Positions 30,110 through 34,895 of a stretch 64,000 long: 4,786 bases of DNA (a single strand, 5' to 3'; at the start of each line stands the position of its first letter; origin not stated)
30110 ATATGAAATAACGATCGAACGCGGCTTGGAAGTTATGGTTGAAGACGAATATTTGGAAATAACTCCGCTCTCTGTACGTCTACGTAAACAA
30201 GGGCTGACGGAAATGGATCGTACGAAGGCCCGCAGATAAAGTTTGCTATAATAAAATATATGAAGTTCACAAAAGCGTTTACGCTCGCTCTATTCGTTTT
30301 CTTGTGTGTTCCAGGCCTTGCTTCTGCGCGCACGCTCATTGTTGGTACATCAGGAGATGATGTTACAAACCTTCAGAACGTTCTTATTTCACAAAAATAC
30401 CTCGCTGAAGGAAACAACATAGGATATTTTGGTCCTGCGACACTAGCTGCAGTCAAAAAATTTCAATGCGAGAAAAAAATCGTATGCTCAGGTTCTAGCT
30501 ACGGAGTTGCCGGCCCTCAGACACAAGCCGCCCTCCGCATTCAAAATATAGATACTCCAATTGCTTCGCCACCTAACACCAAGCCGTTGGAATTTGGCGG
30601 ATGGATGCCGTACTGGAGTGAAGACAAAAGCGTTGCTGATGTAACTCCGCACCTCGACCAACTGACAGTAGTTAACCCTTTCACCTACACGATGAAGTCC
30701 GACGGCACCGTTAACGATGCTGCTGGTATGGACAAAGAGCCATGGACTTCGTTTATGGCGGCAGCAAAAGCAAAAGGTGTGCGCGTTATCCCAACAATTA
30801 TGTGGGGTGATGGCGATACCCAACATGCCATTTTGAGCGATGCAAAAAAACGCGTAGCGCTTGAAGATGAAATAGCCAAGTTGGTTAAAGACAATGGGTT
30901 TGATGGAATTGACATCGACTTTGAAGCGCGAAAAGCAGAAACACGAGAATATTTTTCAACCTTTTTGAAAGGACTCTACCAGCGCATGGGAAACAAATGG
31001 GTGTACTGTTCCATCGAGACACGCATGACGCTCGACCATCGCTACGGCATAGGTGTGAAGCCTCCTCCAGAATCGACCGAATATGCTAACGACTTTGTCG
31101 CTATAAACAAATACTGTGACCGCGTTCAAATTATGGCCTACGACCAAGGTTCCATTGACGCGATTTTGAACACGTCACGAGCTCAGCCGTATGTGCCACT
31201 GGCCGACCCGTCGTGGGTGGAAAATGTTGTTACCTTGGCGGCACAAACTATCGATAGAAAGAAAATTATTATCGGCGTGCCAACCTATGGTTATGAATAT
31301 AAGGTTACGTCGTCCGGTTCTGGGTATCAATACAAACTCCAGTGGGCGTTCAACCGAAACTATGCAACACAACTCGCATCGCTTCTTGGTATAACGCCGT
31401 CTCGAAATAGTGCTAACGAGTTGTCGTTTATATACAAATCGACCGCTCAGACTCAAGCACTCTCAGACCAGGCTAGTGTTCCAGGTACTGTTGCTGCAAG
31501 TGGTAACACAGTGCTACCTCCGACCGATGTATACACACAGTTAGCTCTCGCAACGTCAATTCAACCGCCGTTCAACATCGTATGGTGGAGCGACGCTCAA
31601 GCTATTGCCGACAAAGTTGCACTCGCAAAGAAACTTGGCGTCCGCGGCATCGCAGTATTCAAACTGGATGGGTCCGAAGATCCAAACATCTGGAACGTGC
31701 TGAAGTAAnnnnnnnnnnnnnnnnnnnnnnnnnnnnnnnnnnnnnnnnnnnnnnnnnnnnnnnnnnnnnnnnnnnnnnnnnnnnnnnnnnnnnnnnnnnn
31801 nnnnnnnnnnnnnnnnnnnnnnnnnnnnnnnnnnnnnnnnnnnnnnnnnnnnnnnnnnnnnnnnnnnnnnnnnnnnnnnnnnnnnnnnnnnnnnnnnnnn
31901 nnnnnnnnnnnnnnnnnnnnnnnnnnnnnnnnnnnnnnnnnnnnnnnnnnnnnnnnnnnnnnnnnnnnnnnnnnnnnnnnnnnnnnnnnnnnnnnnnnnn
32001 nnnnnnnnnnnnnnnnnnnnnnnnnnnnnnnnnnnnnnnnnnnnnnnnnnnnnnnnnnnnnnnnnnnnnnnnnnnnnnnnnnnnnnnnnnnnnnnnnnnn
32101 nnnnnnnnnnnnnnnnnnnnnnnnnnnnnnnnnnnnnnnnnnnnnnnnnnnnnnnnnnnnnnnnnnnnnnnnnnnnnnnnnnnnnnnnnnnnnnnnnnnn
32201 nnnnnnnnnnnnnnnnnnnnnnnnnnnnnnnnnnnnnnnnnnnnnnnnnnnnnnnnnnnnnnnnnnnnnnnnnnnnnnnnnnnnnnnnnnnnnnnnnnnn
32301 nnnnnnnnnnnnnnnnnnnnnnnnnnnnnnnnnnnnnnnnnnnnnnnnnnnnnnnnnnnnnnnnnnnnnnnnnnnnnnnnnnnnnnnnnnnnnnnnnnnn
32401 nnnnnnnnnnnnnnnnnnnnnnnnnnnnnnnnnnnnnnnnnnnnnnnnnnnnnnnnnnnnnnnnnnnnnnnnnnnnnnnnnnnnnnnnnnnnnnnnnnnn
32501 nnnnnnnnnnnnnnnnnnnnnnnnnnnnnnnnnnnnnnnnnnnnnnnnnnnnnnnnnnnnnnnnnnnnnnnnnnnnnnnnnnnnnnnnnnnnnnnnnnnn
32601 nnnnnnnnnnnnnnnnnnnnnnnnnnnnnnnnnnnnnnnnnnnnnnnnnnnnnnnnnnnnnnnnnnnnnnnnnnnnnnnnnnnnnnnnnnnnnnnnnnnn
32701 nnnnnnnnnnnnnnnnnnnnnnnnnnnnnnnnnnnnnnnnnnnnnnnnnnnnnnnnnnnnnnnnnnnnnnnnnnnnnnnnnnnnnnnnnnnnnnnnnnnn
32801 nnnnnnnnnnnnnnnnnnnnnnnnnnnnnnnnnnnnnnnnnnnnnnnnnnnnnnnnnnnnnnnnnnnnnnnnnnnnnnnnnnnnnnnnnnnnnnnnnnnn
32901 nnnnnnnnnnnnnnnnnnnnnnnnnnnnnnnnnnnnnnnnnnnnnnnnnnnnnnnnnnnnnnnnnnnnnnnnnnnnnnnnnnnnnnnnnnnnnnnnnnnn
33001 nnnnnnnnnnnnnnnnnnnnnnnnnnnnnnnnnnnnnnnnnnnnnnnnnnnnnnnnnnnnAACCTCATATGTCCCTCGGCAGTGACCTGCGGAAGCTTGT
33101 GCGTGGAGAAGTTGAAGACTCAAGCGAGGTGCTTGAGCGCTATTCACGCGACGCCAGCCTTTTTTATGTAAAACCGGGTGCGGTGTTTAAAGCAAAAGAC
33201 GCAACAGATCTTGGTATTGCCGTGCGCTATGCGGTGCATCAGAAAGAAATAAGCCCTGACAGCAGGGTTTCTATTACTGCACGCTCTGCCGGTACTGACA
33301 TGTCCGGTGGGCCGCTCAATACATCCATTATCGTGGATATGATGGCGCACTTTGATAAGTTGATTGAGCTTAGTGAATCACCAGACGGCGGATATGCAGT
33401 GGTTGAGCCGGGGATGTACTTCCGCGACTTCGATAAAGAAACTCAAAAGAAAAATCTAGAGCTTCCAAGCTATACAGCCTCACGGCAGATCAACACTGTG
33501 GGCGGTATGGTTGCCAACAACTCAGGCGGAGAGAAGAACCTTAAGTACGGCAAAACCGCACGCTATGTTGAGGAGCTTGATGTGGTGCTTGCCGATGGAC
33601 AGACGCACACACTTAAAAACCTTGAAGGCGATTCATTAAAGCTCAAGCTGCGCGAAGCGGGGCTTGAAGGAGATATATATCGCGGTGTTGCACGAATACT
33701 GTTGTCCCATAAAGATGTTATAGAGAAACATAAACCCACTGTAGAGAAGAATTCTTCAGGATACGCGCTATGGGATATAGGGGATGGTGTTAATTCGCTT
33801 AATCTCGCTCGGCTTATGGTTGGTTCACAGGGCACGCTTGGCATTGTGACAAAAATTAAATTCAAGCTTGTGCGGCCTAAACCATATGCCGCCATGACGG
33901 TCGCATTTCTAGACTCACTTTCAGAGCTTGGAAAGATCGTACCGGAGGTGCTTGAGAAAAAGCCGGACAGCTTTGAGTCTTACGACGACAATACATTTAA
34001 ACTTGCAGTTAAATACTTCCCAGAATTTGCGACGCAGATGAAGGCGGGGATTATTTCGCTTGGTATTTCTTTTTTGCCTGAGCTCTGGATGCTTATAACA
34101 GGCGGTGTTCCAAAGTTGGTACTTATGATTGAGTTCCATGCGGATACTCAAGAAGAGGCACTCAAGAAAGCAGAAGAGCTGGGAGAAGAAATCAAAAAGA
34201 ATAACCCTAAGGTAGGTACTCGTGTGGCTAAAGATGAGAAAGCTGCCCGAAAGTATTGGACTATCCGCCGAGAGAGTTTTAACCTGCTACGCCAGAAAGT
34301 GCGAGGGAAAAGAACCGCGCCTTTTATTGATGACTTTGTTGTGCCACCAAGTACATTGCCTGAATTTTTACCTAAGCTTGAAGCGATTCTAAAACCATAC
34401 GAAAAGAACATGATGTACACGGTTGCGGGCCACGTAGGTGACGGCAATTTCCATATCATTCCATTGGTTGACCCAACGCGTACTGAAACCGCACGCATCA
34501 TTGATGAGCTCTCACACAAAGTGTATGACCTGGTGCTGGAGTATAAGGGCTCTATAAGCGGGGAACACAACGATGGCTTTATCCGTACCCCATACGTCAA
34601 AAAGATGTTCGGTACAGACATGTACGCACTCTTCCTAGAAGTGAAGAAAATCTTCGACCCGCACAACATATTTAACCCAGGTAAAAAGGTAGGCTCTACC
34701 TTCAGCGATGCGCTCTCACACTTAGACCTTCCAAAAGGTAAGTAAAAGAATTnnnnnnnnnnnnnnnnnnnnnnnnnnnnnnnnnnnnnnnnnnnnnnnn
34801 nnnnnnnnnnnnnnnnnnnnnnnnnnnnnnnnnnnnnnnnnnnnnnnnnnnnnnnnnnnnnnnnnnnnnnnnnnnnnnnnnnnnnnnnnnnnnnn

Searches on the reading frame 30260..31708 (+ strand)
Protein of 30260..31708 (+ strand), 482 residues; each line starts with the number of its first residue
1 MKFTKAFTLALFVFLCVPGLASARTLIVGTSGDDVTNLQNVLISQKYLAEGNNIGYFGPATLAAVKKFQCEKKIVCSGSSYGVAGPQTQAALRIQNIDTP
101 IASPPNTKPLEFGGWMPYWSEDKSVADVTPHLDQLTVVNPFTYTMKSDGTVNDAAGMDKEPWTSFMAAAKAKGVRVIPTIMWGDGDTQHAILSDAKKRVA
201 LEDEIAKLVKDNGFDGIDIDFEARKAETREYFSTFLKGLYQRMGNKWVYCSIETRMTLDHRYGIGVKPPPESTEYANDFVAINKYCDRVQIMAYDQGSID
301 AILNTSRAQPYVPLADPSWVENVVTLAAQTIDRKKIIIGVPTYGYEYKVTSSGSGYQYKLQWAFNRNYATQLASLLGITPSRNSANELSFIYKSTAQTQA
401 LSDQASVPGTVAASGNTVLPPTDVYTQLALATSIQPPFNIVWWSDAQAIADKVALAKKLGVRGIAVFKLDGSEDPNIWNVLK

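Call 49: search_protein_families(library=pfam, proteins=[window:30260-31708:+], max_evalue=0.001)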
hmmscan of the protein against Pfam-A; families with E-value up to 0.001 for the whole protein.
window:30260-31708:+ (482 aa): 4 families
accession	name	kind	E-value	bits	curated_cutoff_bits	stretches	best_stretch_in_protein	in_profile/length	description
PF00704.34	Glyco_hydro_18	-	3.2e-26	93.2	29.6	1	116-470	3-315/317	Glycosyl hydrolases family 18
PF01471.23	PG_binding_1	-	1.4e-07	32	23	1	31-92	1-57/57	Putative peptidoglycan binding domain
PF23916.1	TIM-barrel_EndoS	-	9.3e-06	25.9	27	1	162-291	48-176/238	Endo-beta-N-acetylglucosaminidase EndoS TIM-barrel domain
PF03644.19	Glyco_hydro_85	-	0.00061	19.8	22.2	0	161-246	39-132/302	Glycosyl hydrolase family 85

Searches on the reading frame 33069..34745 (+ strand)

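Call 49: search_protein_families(library=pfam, proteins=[window:33069-34745:+], max_evalue=0.001)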
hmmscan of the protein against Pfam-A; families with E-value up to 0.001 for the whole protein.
window:33069-34745:+ (558 aa): 2 families
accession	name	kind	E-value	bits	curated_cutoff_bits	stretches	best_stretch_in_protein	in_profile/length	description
PF02913.24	FAD-oxidase_C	-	2.4e-49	168.7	21.2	1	275-539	6-247/248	FAD linked oxidases, C-terminal domain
PF01565.28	FAD_binding_4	-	2.2e-24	86.2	26.4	1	37-182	2-138/139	FAD binding domain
